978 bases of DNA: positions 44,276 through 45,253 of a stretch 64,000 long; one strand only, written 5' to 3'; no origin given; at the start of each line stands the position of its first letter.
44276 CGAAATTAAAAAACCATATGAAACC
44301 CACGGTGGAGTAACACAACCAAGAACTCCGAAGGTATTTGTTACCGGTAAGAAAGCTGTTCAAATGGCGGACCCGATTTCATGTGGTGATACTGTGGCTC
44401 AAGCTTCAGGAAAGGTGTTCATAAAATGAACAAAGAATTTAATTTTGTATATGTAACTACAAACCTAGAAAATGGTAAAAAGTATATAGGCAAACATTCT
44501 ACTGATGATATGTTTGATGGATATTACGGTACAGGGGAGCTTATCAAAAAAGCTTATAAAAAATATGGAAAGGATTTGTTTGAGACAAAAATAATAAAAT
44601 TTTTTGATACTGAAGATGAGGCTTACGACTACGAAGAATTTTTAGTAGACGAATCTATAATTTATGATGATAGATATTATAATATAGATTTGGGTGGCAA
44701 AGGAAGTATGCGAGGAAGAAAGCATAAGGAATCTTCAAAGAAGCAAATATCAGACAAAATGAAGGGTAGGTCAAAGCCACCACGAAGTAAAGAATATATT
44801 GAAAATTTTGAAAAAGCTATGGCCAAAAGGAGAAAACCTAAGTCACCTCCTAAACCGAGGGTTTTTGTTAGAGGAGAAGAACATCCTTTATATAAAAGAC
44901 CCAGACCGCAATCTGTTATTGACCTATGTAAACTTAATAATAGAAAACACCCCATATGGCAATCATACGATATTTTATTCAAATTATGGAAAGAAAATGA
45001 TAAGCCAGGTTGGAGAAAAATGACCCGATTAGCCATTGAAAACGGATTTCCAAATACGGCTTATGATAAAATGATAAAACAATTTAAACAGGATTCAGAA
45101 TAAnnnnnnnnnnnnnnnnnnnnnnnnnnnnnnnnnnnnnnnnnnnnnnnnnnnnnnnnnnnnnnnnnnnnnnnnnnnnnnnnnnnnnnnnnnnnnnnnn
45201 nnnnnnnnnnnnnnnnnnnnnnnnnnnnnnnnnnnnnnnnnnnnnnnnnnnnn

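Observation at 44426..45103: Seg-like GIY-YIG homing endonuclease gene inserted between genes 5.4 and 6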

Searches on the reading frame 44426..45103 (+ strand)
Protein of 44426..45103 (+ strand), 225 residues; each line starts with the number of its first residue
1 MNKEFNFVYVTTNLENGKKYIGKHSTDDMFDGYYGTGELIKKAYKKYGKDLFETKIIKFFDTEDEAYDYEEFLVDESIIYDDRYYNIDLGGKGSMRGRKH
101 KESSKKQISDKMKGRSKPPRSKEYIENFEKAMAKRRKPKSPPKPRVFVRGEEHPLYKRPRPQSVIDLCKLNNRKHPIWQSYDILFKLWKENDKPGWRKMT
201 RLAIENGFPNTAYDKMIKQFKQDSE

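Call 3: search_protein_families(library=pfam, proteins=[window:44426-45103:+], max_evalue=0.01)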
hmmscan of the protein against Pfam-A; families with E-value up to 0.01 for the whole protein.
window:44426-45103:+ (225 aa): 2 families
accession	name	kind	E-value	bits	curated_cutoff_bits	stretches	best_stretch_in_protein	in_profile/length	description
PF19835.5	SegE_GIY-YIG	-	1.1e-05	26.1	25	1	2-24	14-36/123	Putative endonuclease segE, GIY-YIG domain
PF01541.30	GIY-YIG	-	0.0002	22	22.6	1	6-76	2-71/78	GIY-YIG catalytic domain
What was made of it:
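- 44426..45103 (+): Free-standing Seg-type GIY-YIG homing endonuclease gene (225 aa; stop TAA at 45101-45103). Pfam SegE_GIY-YIG 26.1 bits against cutoff 25 (call 3).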

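Call 4: search_protein_families(library=phrogs, proteins=[window:44426-45103:+], max_evalue=0.001)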
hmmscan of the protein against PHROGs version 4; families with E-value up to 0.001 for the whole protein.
window:44426-45103:+ (225 aa): 6 families
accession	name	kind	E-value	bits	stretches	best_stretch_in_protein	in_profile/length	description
phrog_314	-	DNA, RNA and nucleotide metabolism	4.8e-43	148.9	1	1-220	174-405/574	homing endonuclease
phrog_447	-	other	2.1e-11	44.9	1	2-101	23-144/148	NAD synthetase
phrog_7168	-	DNA, RNA and nucleotide metabolism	1.1e-09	39.1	1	40-115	45-118/284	homing endonuclease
phrog_19446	-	DNA, RNA and nucleotide metabolism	4.1e-08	34.1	1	8-150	4-157/254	homing endonuclease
phrog_15209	-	DNA, RNA and nucleotide metabolism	4.3e-07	29.8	1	35-137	2-103/497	endonuclease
phrog_655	-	DNA, RNA and nucleotide metabolism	4.4e-06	27.8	1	82-221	131-265/343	homing endonuclease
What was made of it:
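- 44426..45103 (+): PHROG 314 at 4.8e-43 (call 4).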

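Call 7: search_dna_similar(query=window:44426-45103:+, collection=phages, mode=protein, max_rows=40)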
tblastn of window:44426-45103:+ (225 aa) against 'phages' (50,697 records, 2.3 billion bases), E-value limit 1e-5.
Records with a match: 936; places in all: 1496; records where one place covers at least 80% of the query: 152.
Best place of each record, by identity: >=99% 2; 60-80% 3; <60% 931.
By first word of the organism name: Escherichia 312; Klebsiella 135; Acinetobacter 69; Salmonella 54; Shigella 42; Vibrio 42; Enterobacteria 39; Staphylococcus 32; Aeromonas 21; Yersinia 21; and 38 more.
By host as written in the record: Escherichia coli 124; - 116; Klebsiella pneumoniae 54; Escherichia coli B 23; Acinetobacter baumannii 19; Shigella sp. 13; Escherichia coli str. K-12 substr. MG1655 13; Escherichia coli LF82 13; and 291 more.
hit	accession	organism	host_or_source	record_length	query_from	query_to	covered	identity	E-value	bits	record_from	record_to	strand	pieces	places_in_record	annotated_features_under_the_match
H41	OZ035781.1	Dhakavirus CLBP2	-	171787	1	225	100%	100.0%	1e-138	433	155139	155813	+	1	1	record has no annotation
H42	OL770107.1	Escherichia phage CLB_P2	Escherichia coli 55989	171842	1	225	100%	100.0%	1e-138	433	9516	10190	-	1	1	homing endonuclease | phospholipase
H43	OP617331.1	Serratia phage vB_SspM_LC53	Serratia sp. ATCC 39006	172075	1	225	100%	64.0%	1e-88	290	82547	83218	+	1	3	putative endonuclease | hypothetical protein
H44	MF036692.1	Serratia phage X20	Serratia sp. ATCC 39006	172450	1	225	100%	64.0%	2e-88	290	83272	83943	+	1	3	putative endonuclease | hypothetical protein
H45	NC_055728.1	Serratia phage X20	Serratia sp. ATCC 39006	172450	1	225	100%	64.0%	2e-88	290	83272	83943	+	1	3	homing endonuclease | PAAR motif of membran proteins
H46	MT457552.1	Shewanella phage Thanatos-1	water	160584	5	221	96%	36.2%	4e-31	125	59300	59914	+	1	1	homing endonuclease | recombination protein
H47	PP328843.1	Escherichia phage 215Ecol030PP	Escherichia coli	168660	3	221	97%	34.1%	1e-22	100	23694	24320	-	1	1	putative endonuclease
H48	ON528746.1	Shigella phage ESh36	Shigella sp.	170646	3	221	97%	33.9%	2e-22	100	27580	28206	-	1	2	homing endonuclease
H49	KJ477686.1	Tequatrovirus T4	-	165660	3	221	97%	33.9%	2e-22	100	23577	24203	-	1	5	none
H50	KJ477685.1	Tequatrovirus T4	-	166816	3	221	97%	33.9%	2e-22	100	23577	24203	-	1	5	none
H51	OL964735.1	Escherichia phage T4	-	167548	3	221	97%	33.9%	2e-22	100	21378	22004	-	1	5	homing endonuclease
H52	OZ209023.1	Escherichia phage T4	-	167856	3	221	97%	33.9%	2e-22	100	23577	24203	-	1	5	homing endonuclease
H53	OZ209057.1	Escherichia phage T4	-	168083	3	221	97%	33.9%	2e-22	100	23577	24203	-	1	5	homing endonuclease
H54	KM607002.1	Enterobacteria phage RB55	Escherichia coli B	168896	3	221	97%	33.9%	2e-22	100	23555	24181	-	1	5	segA: homing endonuclease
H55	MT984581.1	Escherichia phage T4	Escherichia coli B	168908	3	221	97%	33.9%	2e-22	100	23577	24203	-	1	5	segA: homing endonuclease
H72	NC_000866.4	Escherichia phage T4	Escherichia coli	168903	3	221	97%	33.5%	3e-21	97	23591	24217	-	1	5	segA: homing endonuclease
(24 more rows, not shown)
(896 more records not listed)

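Call 10: get_annotated_region(hit=H45, flank=4000)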
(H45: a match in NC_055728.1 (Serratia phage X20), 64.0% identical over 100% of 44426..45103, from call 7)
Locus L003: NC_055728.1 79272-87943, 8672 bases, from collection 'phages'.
description: Serratia phage X20, complete genome.
organism: Serratia phage X20 (NCBI taxid 2006942)
taxonomy: Viruses; Duplodnaviria; Heunggongvirae; Uroviricota; Caudoviricetes; Straboviridae; Tevenvirinae; Winklervirus; Winklervirus xtwenty
host: Serratia sp. ATCC 39006; source: -; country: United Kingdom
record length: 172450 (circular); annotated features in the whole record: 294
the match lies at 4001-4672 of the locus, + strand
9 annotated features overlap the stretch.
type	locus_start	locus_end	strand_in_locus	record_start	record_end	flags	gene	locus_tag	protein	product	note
CDS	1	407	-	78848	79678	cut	-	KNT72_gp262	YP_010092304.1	DNA end protector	gp2 DNA end protector protein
CDS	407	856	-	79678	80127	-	-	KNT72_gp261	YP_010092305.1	head closure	gp4 head completion protein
CDS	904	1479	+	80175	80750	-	-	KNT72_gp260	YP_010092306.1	baseplate wedge subunit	-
CDS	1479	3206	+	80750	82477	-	-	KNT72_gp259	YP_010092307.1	baseplate hub subunit and tail lysozyme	-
CDS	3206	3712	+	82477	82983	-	-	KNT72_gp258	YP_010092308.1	hypothetical protein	-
CDS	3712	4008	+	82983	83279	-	-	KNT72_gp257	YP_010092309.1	PAAR motif of membran proteins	-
CDS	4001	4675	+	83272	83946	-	-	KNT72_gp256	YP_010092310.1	homing endonuclease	putative endonuclease segE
CDS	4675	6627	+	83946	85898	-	-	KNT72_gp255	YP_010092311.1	baseplate wedge subunit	gp6 baseplate wedge subunit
CDS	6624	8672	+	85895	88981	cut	-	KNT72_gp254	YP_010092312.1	baseplate wedge subunit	gp7 phage baseplate wedge initiator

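Call 18: find_related_loci(query=window:44426-45100:+, collection=viral_contigs, flank=3000)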
Query window:44426-45100:+ (225 aa) in viral_contigs; peptide patterns used: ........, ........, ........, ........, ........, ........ (x = any residue, [..] = any of these).
11 stretches matched a pattern, but none encodes a relative of the query by tblastn (E <= 1e-3).

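Call 19: find_homologous_proteins(query=window:44426-45100:+, max_evalue=0.00001)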
Query window:44426-45100:+ (225 aa): 25 proteins with E <= 0.00001 among 194 candidates.
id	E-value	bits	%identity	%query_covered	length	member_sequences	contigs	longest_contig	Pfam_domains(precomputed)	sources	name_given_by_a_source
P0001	1.1e-148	511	100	100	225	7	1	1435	-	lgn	-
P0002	1.2e-92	328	66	100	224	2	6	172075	PF01541.31,PF19835.7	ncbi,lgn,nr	ncbi:putative endonuclease [Serratia phage vB_SspM_LC53]|nr:putative endonuclease [Serratia phage vB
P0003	3.9e-90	320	65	100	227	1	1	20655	PF19835.7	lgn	-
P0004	6.8e-89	316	65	99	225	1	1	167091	PF19835.7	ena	-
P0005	6.7e-84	299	85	73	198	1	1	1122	PF19835.7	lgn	-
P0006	5.4e-77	277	57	98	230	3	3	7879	PF19835.7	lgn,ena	-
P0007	4.4e-23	101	56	40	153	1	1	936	PF19835.7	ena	-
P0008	1.3e-22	99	54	41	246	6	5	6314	PF19835.7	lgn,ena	-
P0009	3.5e-22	98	45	59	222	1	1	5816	PF07460.17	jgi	jgi:hypothetical protein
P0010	1.2e-19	89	49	40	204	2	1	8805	PF19835.7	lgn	-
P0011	1.4e-18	86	43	53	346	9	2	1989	PF19835.7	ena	-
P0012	2.7e-18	85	52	39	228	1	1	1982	PF07460.17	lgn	-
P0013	7.0e-18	83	43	50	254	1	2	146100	-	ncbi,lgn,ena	-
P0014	3.0e-17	81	37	60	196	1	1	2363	PF19835.7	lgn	-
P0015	4.4e-15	74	31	88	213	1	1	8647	PF07460.17,PF01541.31,PF19835.7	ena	-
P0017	1.2e-13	70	32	68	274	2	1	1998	PF07460.17,PF19835.7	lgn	-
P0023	1.4e-10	60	60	24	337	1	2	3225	PF07460.17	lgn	-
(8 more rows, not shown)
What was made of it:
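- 44711..44779 (+): Basic linker with one NUMOD3-like motif (residues 96-118, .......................). Several homologs carry precomputed PF07460 hits (call 19).
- Checked: The ORF is more than chance: PHROG 314 'homing endonuclease' 4.8e-43 over residues 1-220 (call 4), and 25 database homologs (call 19).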

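Call 20: find_encoding_contigs(protein=P0004, flank=3500, max_places=3)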
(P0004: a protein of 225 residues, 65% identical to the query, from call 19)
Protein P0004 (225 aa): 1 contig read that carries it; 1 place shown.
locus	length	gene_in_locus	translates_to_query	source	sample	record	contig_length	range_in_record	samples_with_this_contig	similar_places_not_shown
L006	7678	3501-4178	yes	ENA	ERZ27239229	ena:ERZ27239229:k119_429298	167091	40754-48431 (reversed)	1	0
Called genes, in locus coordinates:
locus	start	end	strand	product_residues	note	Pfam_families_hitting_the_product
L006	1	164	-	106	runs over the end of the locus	PF07460:NUMOD3 (faint)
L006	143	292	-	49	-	-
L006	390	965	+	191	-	PF11246:Phage_gp53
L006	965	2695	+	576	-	PF06714:Gp5_OB, PF00959:Phage_lysozyme, PF06715:Gp5_C (faint), PF22178:Gp5_trimer_C (faint)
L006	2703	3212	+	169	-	PF26906:Phage_T4_Y07E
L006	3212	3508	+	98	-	PF05488:PAAR_motif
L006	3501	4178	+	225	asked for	PF19835:SegE_GIY-YIG (faint)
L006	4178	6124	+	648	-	PF21379:Gp6-like_1st, PF21515:Gp6_2nd, PF21387:Gp6_C-I, PF21871:Gp6_C-III, PF21472:gp6_C-domII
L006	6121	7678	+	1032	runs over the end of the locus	PF21428:Gp7_helical, PF21427:Gp7_5th, PF21456:Gp7_6th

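Call 21: find_encoding_contigs(protein=P0003, flank=3500, max_places=3)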
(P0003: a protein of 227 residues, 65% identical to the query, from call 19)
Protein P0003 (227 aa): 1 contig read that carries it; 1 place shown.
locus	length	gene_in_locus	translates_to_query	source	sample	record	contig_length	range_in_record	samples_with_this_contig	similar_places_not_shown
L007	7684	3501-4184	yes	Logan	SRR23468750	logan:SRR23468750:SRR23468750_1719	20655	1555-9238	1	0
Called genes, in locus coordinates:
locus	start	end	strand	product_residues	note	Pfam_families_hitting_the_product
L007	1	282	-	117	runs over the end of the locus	PF08722:Tn7_TnsA-like_N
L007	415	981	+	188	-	PF11246:Phage_gp53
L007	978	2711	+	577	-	PF06714:Gp5_OB, PF06715:Gp5_C (faint), PF00959:Phage_lysozyme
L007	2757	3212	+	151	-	PF26906:Phage_T4_Y07E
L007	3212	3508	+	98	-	PF05488:PAAR_motif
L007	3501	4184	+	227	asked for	PF19835:SegE_GIY-YIG (faint)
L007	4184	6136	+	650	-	PF21379:Gp6-like_1st, PF21515:Gp6_2nd, PF21387:Gp6_C-I, PF21871:Gp6_C-III, PF21472:gp6_C-domII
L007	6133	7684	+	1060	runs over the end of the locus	PF21428:Gp7_helical, PF21427:Gp7_5th, PF21456:Gp7_6th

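Call 22: find_encoding_contigs(protein=P0006, flank=3500, max_places=3)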
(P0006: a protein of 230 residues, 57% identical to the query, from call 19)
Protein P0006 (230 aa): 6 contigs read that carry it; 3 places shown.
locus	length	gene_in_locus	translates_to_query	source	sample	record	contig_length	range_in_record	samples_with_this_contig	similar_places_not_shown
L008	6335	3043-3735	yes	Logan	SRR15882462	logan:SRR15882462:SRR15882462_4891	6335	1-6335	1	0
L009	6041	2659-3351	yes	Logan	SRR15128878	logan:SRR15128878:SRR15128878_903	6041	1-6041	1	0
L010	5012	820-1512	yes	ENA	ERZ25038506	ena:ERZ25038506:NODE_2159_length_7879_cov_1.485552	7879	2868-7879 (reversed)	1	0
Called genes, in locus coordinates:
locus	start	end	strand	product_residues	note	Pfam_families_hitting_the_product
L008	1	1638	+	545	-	?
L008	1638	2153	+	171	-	PF26906:Phage_T4_Y07E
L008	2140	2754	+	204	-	PF07460:NUMOD3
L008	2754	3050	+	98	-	PF05488:PAAR_motif (weak)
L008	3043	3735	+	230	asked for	PF19835:SegE_GIY-YIG (faint)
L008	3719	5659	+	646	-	PF21379:Gp6-like_1st, PF21515:Gp6_2nd, PF21387:Gp6_C-I, PF21871:Gp6_C-III, PF21472:gp6_C-domII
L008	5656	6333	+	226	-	?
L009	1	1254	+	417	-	?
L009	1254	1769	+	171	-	PF26906:Phage_T4_Y07E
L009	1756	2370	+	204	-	PF07460:NUMOD3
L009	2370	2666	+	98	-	PF05488:PAAR_motif (weak)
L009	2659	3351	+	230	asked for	PF19835:SegE_GIY-YIG (faint)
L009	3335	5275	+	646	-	PF21379:Gp6-like_1st, PF21515:Gp6_2nd, PF21387:Gp6_C-I, PF21871:Gp6_C-III, PF21472:gp6_C-domII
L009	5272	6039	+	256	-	?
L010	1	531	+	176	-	?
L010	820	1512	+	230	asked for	PF19835:SegE_GIY-YIG (faint)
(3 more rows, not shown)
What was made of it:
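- Closest known: T4 SegC. Different: Some metagenomic phages (L008/L009) carry both a NUMOD3 gene at the SegC-like position and the 5.4/6 HEG (call 22).
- Divergent homologs (57-66% identity) occupy the same site in distant T4-like phages (calls 10, 20-22).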

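Call 23: find_encoding_contigs(protein=P0001, flank=3500, max_places=6)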
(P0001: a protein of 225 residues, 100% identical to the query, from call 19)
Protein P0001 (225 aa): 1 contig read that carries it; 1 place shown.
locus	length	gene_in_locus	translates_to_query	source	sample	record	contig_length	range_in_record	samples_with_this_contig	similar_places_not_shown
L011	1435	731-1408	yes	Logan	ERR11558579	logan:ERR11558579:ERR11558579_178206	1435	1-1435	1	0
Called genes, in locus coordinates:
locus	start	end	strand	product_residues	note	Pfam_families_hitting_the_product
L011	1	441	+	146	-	?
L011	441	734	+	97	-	PF05488:PAAR_motif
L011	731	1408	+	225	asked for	-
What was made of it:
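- The same gene lineage sits at the same junction in three genera and in several metagenomic backbones (calls 10, 20-23).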

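Call 25: get_annotated_region(hit=H72, flank=1500)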
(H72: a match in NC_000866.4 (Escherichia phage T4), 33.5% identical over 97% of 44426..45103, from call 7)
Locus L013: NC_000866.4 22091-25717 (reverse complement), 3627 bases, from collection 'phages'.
description: Enterobacteria phage T4, complete genome.
organism: Escherichia phage T4 (NCBI taxid 2681598)
taxonomy: Viruses; Duplodnaviria; Heunggongvirae; Uroviricota; Caudoviricetes; Straboviridae; Tevenvirinae; Tequatrovirus; Tequatrovirus T4
host: Escherichia coli; source: -; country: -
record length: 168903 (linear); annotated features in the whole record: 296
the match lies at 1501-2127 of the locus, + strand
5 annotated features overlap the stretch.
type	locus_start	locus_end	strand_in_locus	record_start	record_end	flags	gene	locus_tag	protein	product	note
CDS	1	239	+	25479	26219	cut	42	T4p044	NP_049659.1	thymidylate synthase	dCMP hydroxymethylase for producing modified hydroxymethylcytosine in T4 DNA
CDS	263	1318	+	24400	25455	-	b-gt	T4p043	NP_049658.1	beta-glucosyltransferase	adds a glucose in beta linkage to hydroxymethylcytosine residues in phage DNA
CDS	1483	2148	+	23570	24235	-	segA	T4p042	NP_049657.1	homing endonuclease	site-specific homing endonuclease; GIY-YIG family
CDS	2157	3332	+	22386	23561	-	uvsX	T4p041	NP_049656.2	recombinase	RecA-like recombination protein, DNA-dependent ATPase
CDS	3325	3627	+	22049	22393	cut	40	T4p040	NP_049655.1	head vertex assembly chaperone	membrane-associated initiator of head vertex assembly; misidentified as spackle gene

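Call 26: search_protein_families(library=pfam, proteins=[window:44426-45100:+], max_evalue=10)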
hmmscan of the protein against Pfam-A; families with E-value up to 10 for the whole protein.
window:44426-45100:+ (225 aa): 3 families
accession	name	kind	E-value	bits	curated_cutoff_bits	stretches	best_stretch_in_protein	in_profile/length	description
PF19835.5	SegE_GIY-YIG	-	1.1e-05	26.1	25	2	2-24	14-36/123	Putative endonuclease segE, GIY-YIG domain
PF01541.30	GIY-YIG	-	0.0002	22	22.6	1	6-76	2-71/78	GIY-YIG catalytic domain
PF16798.10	DUF5069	-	0.065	13.8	27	1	102-172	63-131/133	Domain of unknown function (DUF5069)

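Call 28: search_solved_structures(query=window:44426-45100:+, max_evalue=1, show_alignments=3)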
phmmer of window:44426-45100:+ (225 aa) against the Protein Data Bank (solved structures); distinct sequences matched with E-value up to 1: 0.
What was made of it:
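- Closest known: I-TevI. Different: There was no sequence-level PDB hit (call 28).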

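Call 40: predict_structure(alignment_id=A2)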
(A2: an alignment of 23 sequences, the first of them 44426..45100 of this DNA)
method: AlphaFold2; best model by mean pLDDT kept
length: 225 residues; sequences in the alignment: 23
mean_pLDDT: 79.9   pTM: 0.45
mean pLDDT of the five models: 79.9, 79.6, 77.4, 76.7, 73.6
residues with pLDDT >= 90: 49; 70-90: 138; 50-70: 31; < 50: 7
segments of 3 or more residues with pLDDT < 50: 93-99
pLDDT, mean of each block of 10 residues (from residue 1): 85 95 91 84 90 95 85 82 81 49 72 77 87 74 80 87 85 73 77 77 75 65 65
secondary structure, 60 per line:
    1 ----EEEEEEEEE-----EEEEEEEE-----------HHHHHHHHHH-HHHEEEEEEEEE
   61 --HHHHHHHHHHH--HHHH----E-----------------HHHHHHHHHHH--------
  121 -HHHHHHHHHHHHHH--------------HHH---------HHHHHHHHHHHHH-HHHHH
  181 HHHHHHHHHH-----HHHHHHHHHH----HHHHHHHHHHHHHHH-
elements in order: E5-13 E19-26 H38-47 E52-60 H63-73 H76-79 H102-112 H122-135 H162-174 H176-190 H196-205 H210-224
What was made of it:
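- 44426..44710 (+): N-terminal GIY-YIG catalytic domain (about residues 1-95). pLDDT 81-95, with a beta-beta-alpha-beta-alpha topology (call 40).
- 44711..44779 (+): The low-confidence hinge is at residues 93-99 (call 40).
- On GIY-YIG nuclease superfamily: The AlphaFold2 N-terminal domain has pLDDT 81-95 (call 40).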

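Call 45: fold_search(model_id=the predicted structure, library=pdb)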
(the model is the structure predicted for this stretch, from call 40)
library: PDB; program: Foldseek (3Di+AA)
matches with E <= 10: 134; with E <= 0.001: 0
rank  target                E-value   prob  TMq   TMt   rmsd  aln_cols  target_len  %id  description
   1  1mk0                  2.3e-02  1.00  0.31  0.65   4.9        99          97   19  catalytic domain of intron endonuclease I-TevI, E75A mutant (released 2002-10-30)
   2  1ln0_B                4.5e-02  0.99  0.29  0.63   5.3        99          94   21  Structure of the Catalytic Domain of Homing Endonuclease I-TevI (released 2002-10-30)
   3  1ln0_A                5.1e-02  0.99  0.28  0.62   4.8        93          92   20  Structure of the Catalytic Domain of Homing Endonuclease I-TevI (released 2002-10-30)
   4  6hej_A                1.2e+00  0.08  0.12  0.07   9.7        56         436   16  Structure of human USP28 (released 2019-03-27)
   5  6zu5_LS0              1.8e+00  0.12  0.17  0.21   5.5        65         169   11  Structure of the Paranosema locustae ribosome in complex with Lso2 (released 2020-11-04)
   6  5k16_B                2.1e+00  0.09  0.13  0.10   8.8        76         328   10  Crystal structure of free Ubiquitin-specific protease 12 (released 2016-07-20)
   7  8br8_LT               2.3e+00  0.05  0.14  0.17  12.6       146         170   10  Giardia ribosome in POST-T state (A1) (released 2023-03-15)
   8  5xy3_S                2.6e+00  0.09  0.17  0.21   5.4        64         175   16  Large subunit of Trichomonas vaginalis ribosome (released 2017-08-30)
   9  8bsi_LT               2.8e+00  0.04  0.14  0.18  12.7       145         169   10  Giardia ribosome chimeric hybrid-like GDP+Pi bound state (B1) (released 2023-03-15)
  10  3gd1_C                2.8e+00  0.04  0.10  0.07  12.1        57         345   10  Structure of an Arrestin/Clathrin complex reveals a novel clathrin binding domain that modulates receptor trafficking (released 2009-08-25)
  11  5k7l_A                2.8e+00  0.02  0.12  0.05  15.4       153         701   12  Single particle cryo-EM structure of the voltage-gated K+ channel Eag1 bound to the channel inhibitor calmodulin (released 2016-08-17)
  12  6zu5_LII              3.1e+00  0.11  0.19  0.33  11.4        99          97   14  Structure of the Paranosema locustae ribosome in complex with Lso2 (released 2020-11-04)
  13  9i14_SD               3.1e+00  0.02  0.09  0.09  11.3        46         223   17  CRYO-EM STRUCTURE OF HCT15 POLYSOMES IN HYBRID-PRE STATE (released 2026-01-28)
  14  9v1i_lT               3.3e+00  0.07  0.16  0.20   5.7        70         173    8  Cryo- EM structure of ribosomal large subunit (LSU) from Entamoeba histolytica at 2.8 angstrom resolution (released 2025-10-08)
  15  8tii_A                3.3e+00  0.03  0.11  0.09  10.8        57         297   10  Human ACKR3 phosphorylated by GRK2 in complex with Arrestin2 in nanodisc (released 2025-01-22)
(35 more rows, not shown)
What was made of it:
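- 44426..44710 (+): Foldseek top hits are I-TevI catalytic domain 1mk0/1ln0, probability 0.99-1.0, TM 0.62-0.65 on the target (call 45).
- Closest known: I-TevI. Same: The catalytic fold is the same: 1mk0/1ln0 are the top Foldseek hits (call 45).
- The fold matches the I-TevI catalytic domain (calls 40, 45).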

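Call 69: find_encoding_contigs(protein=P0005, flank=2000, max_places=2)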
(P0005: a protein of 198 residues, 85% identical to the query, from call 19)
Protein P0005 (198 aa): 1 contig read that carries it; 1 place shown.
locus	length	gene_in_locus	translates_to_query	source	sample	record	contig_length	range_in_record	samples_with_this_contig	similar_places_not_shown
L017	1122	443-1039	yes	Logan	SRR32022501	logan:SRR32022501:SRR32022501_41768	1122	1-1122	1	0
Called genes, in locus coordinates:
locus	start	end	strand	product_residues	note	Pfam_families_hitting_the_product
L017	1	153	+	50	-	?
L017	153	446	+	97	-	PF05488:PAAR_motif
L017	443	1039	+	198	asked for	PF19835:SegE_GIY-YIG (faint)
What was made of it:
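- Site fidelity: All homologs of 57-100% identity lie between PAAR/5.4 and gp6 (calls 10, 20-23, 69).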

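Call 73: search_protein_families(library=ncbifam, proteins=[window:44426-45100:+], max_evalue=0.01)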
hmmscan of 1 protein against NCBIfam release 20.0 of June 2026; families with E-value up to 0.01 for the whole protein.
window:44426-45100:+ (225 aa): 1 family
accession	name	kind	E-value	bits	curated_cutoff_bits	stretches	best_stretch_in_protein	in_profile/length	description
TIGR01453.1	grpIintron_endo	subfamily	8.8e-12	45.5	56.05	1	7-140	3-140/215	group I intron endonuclease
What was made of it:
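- On GIY-YIG nuclease superfamily: PHROG 314 reaches 4.8e-43 over residues 1-220 (calls 3, 4, 73).
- Closest known: I-TevI. Different: TIGR01453 scores below its cutoff (call 73).
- TIGR01453 at 8.8e-12 (call 73).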
